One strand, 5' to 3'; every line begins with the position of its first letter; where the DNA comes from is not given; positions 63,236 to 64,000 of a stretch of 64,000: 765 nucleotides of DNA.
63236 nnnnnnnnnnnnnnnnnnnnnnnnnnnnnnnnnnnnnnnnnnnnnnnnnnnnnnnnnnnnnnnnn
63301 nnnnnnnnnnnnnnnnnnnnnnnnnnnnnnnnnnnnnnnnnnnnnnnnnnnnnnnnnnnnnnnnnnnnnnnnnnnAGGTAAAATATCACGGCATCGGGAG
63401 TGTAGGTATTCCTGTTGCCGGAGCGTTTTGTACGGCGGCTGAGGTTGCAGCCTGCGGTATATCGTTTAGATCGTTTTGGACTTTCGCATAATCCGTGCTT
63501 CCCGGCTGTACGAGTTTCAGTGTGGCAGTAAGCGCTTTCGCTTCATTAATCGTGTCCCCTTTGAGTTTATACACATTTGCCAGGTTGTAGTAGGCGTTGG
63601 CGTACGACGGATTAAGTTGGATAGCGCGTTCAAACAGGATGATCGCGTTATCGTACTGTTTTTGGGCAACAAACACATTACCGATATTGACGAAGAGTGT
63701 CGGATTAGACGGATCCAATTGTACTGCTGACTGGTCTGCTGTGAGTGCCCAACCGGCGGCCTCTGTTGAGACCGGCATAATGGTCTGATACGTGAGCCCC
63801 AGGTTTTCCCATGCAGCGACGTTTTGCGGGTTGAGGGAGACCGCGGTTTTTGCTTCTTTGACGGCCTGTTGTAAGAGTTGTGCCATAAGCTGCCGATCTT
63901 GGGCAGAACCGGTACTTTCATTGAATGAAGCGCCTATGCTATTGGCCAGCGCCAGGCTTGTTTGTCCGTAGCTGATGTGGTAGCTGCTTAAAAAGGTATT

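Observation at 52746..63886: Plus-strand operon with four GT-C paralogues, two GT2 polyprenyl-P-sugar synthases and a methyltransferase: candidate lipid-linked extracytoplasmic glycosylation system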

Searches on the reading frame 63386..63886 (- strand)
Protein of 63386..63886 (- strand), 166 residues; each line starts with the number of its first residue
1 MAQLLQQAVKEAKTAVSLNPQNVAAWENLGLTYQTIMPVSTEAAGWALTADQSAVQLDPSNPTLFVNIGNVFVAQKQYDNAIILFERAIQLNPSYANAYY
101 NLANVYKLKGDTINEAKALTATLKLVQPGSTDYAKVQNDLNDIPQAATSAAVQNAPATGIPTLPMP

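Call 3: search_protein_families(library=pfam, proteins=[window:63386-63886:-], max_evalue=0.01)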
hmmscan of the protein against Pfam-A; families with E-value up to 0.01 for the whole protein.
window:63386-63886:- (166 aa): 17 families
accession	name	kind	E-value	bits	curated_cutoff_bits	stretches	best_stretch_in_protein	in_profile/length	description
PF13414.12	TPR_11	-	1.5e-22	79.4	26.8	3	69-110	1-42/42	TPR repeat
PF13431.12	TPR_17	-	4e-17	61.4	24.4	2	84-112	1-29/34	Tetratricopeptide repeat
PF00515.34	TPR_1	-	3.3e-14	52.4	27.8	1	65-95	4-34/34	Tetratricopeptide repeat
PF07719.23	TPR_2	-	3.6e-12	45.8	27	1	65-94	4-33/34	Tetratricopeptide repeat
PF13181.12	TPR_8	-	1e-11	44.4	25.7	1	64-94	3-33/34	Tetratricopeptide repeat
PF14559.12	TPR_19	-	8.2e-11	42.5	25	1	73-138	2-66/68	Tetratricopeptide repeat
PF13428.12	TPR_14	-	2.3e-09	37.4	23.5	1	68-104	7-43/44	Tetratricopeptide repeat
PF13432.12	TPR_16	-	5e-08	33.7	32.7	1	68-111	3-46/65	Tetratricopeptide repeat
PF13424.12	TPR_12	-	4.3e-07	30.5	30.1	1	63-112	4-61/77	Tetratricopeptide repeat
PF23914.1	TPR_CcmH_CycH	-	6.1e-06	26.6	42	1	55-132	43-120/158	Cytochrome c-type biogenesis protein H TPR domain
PF13176.12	TPR_7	-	8.7e-06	25.9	27.9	0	66-92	3-29/36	Tetratricopeptide repeat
PF12895.13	ANAPC3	-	7.8e-05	23.3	27.2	1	75-124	2-50/82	Anaphase-promoting complex, cyclosome, subunit 3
PF13174.12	TPR_6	-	0.00027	21.8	26.3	0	67-93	5-31/33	Tetratricopeptide repeat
PF09295.16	ChAPs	-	0.00046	19.7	20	0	31-83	237-289/395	ChAPs (Chs5p-Arf1p-binding proteins)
PF13371.12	TPR_9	-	0.0041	17.5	35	0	48-96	15-63/73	Tetratricopeptide repeat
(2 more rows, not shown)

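Call 4: search_protein_families(library=ncbifam, proteins=[window:63386-63886:-], max_evalue=0.01)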
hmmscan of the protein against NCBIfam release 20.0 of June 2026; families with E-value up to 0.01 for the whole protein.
window:63386-63886:- (166 aa): 24 families
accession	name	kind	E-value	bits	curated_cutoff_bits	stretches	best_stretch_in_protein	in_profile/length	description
TIGR02521.1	type_IV_pilW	equivalog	7.1e-12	45.4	154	1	5-125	47-164/234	type IV pilus biogenesis/stability protein PilW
NF040959.1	MamA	equivalog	3.5e-11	42.9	200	1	47-123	124-200/204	magnetosome protein MamA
NF033762.1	social_mot_Tgl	equivalog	3.1e-10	39.8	225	1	5-123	47-163/252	social motility TPR repeat lipoprotein Tgl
TIGR02917.1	PEP_TPR_lipo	equivalog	4.2e-09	34.8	312.2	1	5-119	786-893/899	XrtA/PEP-CTERM system TPR-repeat protein PrsT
TIGR02552.1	LcrH_SycD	equivalog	8.6e-09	35.2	104.8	1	55-138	45-127/136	SycD/LcrH family type III secretion system chaperone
NF047558.1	TPR_END_plus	domain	4e-08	33.1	32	0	67-96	4-33/56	TPR end-of-group domain-containing protein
NF033920.0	C39_PA2778_fam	equivalog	5e-08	32.7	150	1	43-124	171-252/255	PA2778 family cysteine peptidase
NF002725.1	PRK02603.1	equivalog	1.6e-07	31.5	143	1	63-118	73-128/173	photosystem I assembly protein Ycf3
TIGR00540.1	TPR_hemY_coli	hypoth_equivalog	6.9e-06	25.1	142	1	39-112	303-375/385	heme biosynthesis-associated TPR protein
NF007692.0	PRK10370.1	equivalog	1e-05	25.3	306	1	47-107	66-126/206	heme lyase NrfEFG subunit NrfG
NF033758.1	gliding_GltE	equivalog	1.4e-05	24.3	225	1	7-105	172-265/411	adventurous gliding motility TPR repeat lipoprotein GltE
NF047371.1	FlcA_CTERM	equivalog_domain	2.2e-05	23.1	300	1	76-128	327-379/646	periplasmic flagellar collar protein FlcA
NF040561.1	PrimPol_Msp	equivalog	3.6e-05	22.5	200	1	60-112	23-75/515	CRISPR-associated primase-polymerase type A1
NF008391.2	PRK11189.1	equivalog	5.5e-05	22.8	250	1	53-103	90-140/297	lipoprotein NlpI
NF009037.0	PRK12370.1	equivalog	5.7e-05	21.7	589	1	5-125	277-401/553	HilA/EilA family virulence transcriptional regulator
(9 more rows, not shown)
